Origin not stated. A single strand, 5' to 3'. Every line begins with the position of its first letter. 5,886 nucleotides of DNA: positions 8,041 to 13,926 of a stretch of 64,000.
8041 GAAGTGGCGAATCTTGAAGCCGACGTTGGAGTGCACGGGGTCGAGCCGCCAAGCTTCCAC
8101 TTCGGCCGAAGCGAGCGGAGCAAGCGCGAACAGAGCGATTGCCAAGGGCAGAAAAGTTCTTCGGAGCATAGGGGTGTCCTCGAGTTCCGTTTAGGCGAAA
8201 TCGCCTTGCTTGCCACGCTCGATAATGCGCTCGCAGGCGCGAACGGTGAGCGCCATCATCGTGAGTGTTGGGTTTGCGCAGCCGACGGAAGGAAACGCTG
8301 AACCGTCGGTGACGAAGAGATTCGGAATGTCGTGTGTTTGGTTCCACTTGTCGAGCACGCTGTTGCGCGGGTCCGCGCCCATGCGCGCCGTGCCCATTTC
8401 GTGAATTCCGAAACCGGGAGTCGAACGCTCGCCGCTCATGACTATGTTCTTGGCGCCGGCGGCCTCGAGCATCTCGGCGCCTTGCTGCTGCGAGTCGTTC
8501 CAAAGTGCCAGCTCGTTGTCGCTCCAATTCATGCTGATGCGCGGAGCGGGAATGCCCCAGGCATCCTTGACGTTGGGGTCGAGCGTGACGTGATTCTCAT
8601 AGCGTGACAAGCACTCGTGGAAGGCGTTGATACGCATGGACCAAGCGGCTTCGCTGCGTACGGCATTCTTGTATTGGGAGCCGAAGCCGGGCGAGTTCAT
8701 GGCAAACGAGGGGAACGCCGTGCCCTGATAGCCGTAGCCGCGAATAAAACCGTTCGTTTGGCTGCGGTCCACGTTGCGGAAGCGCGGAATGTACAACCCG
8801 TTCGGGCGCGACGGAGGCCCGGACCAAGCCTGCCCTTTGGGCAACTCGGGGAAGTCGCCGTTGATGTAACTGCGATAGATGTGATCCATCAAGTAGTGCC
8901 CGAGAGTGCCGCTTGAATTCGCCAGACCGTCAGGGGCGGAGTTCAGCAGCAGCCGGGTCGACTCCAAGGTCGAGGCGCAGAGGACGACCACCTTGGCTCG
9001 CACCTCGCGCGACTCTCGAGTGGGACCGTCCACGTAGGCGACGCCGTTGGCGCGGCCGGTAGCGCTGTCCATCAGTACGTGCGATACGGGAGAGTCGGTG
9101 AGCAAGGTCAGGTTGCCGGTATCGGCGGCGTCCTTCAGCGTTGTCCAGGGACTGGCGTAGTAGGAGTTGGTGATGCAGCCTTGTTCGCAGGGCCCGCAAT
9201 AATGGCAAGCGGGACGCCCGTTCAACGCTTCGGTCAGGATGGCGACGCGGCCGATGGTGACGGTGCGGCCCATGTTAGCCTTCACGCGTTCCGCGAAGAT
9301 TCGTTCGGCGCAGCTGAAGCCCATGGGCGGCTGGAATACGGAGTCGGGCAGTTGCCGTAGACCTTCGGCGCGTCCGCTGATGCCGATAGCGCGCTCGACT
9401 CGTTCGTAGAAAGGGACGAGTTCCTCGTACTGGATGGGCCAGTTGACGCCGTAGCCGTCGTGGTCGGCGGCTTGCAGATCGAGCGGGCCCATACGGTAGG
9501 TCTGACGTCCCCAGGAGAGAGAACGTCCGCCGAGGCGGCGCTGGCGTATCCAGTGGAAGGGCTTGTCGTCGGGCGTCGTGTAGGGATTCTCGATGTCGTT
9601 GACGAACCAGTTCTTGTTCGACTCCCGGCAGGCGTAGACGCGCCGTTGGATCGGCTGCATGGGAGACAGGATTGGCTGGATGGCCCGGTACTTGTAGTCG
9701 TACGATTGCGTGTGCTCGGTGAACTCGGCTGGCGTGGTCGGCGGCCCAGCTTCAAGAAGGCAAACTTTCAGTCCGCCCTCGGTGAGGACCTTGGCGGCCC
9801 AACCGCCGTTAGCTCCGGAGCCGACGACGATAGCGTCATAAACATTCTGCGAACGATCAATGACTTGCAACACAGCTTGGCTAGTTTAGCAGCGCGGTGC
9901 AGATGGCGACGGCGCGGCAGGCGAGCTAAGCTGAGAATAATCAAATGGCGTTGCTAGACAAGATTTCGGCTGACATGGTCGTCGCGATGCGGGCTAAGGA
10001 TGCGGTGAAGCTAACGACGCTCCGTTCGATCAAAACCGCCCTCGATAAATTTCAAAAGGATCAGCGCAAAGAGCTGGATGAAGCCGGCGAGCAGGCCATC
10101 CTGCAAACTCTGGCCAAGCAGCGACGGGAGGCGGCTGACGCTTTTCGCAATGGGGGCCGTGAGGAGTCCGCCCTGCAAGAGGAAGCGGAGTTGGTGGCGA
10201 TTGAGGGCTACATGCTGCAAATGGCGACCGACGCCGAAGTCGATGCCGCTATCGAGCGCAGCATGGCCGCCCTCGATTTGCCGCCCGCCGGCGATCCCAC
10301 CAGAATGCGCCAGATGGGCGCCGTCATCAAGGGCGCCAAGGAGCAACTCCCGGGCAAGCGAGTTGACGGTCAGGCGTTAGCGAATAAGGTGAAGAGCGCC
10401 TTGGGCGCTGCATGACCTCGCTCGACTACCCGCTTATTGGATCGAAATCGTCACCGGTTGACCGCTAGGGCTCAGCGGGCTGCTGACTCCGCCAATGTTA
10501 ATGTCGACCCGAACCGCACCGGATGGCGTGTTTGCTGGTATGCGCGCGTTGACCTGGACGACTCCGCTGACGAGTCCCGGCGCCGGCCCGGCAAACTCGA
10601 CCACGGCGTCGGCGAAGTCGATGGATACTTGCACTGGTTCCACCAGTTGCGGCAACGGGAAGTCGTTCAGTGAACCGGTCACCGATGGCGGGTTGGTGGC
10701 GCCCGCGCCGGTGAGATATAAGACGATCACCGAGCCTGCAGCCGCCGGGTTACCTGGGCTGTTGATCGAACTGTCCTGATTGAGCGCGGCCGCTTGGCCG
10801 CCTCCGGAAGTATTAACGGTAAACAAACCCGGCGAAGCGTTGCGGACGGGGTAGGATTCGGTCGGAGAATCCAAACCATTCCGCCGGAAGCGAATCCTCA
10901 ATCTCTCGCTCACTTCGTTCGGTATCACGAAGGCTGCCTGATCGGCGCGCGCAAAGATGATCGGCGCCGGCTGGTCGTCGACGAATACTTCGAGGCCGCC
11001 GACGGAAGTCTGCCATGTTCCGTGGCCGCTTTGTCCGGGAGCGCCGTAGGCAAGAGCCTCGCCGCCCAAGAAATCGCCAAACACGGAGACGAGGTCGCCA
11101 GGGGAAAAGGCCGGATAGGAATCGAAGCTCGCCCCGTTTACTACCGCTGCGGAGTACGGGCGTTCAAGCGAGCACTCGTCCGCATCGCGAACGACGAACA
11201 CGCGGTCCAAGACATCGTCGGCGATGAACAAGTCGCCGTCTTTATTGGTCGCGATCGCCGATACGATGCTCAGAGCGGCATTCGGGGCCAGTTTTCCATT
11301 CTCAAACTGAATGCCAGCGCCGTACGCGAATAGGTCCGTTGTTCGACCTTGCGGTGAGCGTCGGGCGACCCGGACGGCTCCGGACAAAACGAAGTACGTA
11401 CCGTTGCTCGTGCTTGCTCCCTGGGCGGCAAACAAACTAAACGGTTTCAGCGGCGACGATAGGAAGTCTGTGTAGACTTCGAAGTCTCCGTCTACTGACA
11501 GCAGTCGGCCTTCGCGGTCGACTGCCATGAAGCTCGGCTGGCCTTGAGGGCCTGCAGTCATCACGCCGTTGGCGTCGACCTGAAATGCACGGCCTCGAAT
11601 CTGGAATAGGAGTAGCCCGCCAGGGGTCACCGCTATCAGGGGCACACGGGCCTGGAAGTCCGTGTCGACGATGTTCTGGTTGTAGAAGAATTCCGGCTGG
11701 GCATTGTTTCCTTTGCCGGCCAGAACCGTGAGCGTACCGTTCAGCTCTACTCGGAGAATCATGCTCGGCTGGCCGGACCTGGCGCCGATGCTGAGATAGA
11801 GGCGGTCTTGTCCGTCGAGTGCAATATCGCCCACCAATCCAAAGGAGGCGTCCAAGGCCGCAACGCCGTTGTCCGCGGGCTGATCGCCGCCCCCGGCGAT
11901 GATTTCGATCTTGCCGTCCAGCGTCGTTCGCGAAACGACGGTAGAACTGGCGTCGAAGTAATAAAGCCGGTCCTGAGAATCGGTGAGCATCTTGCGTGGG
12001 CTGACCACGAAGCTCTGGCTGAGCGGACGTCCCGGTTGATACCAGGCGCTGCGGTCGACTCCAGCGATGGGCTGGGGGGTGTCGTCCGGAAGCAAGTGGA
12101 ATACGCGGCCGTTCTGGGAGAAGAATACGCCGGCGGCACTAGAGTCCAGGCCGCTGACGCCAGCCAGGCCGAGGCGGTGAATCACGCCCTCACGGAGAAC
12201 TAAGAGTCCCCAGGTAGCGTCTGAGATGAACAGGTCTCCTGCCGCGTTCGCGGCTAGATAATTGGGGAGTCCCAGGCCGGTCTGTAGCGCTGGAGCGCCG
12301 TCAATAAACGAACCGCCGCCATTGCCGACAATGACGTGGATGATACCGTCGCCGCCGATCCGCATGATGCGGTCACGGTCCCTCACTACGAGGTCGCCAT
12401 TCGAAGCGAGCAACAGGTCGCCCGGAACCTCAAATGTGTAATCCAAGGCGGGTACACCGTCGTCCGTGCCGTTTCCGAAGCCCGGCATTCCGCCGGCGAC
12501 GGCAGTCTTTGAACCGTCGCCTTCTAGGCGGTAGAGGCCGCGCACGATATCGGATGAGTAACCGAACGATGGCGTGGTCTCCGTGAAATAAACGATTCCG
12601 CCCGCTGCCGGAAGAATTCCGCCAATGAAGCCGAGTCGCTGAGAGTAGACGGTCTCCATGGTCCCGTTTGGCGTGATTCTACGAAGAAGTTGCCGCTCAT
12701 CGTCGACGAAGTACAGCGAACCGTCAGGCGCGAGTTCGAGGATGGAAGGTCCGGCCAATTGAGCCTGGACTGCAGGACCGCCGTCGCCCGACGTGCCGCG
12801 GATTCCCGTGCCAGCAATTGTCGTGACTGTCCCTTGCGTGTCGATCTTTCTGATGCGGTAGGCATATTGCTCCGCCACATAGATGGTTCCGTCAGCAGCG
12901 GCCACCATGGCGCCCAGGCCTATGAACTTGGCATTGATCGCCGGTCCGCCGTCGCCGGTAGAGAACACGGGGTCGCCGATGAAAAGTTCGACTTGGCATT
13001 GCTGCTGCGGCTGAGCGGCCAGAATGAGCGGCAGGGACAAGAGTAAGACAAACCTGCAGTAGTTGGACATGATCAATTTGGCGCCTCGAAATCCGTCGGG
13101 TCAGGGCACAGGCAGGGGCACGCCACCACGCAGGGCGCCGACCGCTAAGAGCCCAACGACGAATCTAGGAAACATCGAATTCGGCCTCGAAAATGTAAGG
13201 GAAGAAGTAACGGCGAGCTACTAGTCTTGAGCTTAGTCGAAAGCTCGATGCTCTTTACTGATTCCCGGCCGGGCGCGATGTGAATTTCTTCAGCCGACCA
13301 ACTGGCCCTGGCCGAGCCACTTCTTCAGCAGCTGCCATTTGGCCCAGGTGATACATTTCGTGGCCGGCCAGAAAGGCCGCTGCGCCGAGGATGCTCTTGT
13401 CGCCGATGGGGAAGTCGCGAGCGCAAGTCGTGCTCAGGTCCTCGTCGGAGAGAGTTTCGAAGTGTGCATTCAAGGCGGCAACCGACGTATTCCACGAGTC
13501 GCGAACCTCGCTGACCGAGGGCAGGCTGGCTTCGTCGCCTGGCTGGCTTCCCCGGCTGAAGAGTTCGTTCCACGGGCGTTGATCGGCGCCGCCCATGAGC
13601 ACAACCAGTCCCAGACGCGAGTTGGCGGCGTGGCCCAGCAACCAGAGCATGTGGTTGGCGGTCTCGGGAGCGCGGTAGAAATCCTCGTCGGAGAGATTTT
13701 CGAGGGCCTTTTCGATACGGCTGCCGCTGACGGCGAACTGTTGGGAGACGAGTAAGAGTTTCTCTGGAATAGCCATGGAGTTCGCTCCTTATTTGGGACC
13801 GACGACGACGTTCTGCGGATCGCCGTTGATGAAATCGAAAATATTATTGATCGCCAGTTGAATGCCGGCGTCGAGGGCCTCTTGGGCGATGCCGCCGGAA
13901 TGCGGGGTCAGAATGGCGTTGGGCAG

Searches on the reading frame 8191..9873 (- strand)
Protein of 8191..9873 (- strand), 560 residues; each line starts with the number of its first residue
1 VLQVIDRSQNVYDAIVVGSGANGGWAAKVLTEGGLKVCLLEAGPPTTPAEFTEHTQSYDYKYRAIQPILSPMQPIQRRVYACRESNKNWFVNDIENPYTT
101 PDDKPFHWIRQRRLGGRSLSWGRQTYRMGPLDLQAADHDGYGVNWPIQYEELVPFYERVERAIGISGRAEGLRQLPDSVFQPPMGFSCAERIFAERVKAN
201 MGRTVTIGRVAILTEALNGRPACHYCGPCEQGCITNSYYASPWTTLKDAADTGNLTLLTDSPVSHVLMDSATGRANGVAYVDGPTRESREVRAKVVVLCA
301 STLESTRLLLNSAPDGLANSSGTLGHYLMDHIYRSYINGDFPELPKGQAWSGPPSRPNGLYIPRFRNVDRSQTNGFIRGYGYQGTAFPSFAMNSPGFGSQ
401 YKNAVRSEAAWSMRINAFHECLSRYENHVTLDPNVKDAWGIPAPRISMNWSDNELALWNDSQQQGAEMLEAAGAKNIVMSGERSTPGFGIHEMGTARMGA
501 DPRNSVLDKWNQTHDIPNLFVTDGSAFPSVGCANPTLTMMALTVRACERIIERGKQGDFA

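Call 74: search_protein_families(library=pfam, proteins=[window:8191-9873:-], max_evalue=0.00001)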
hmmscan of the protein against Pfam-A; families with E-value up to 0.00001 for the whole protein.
window:8191-9873:- (560 aa): 2 families
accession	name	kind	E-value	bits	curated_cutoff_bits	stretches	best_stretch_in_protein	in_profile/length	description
PF05199.19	GMC_oxred_C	-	7.8e-25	88.5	24.6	1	426-542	4-138/139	GMC oxidoreductase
PF00732.25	GMC_oxred_N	-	2.5e-14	54.1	23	1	221-332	109-217/218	GMC oxidoreductase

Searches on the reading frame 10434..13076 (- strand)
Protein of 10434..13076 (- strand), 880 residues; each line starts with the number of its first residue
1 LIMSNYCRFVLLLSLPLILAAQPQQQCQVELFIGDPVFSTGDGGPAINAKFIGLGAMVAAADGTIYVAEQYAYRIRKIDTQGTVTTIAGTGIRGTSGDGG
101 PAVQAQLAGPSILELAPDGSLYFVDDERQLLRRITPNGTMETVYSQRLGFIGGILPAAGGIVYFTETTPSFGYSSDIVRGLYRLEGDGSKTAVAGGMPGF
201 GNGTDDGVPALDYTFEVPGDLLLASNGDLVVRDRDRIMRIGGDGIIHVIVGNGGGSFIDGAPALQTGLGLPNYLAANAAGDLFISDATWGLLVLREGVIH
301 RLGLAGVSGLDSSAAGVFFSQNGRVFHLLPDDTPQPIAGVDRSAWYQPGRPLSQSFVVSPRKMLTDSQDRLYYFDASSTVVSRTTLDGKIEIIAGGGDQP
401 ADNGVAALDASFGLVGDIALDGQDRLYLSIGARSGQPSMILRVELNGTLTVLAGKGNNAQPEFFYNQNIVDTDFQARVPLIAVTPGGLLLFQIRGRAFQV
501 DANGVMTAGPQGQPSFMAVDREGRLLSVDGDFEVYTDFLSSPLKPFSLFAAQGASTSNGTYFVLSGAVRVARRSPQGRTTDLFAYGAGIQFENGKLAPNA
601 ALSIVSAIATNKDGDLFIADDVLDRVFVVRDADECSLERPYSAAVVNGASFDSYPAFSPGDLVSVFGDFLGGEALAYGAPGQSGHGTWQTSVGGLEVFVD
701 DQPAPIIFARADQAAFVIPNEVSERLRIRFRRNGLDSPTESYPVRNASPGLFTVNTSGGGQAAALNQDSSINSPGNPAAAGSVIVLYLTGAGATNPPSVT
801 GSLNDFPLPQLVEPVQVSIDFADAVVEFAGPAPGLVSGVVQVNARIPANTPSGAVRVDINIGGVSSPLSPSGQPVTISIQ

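Call 74: search_protein_families(library=pfam, proteins=[window:10434-13076:-], max_evalue=0.00001)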
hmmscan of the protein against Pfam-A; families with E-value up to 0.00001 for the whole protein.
window:10434-13076:- (880 aa): 1 family
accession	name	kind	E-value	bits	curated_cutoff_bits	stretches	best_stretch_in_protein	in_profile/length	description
PF25021.1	TEN_NHL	-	7.8e-15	55.1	27.1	0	84-252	4-178/357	Teneurin NHL domain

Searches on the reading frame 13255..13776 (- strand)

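Call 30: search_protein_families(library=pfam, proteins=[window:13255-13776:-], max_evalue=0.001)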
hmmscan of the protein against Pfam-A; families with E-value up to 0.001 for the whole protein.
window:13255-13776:- (173 aa): 3 families
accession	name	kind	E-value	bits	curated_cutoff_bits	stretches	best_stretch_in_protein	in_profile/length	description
PF12867.12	DinB_2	-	6.6e-18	65.8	24.8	1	14-147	2-128/128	DinB superfamily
PF04978.18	MST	-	2.4e-05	25.3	27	1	20-148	12-141/149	Mycothiol-S-transferase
PF05163.17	DinB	-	0.00038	20.9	23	1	9-149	7-140/165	DinB family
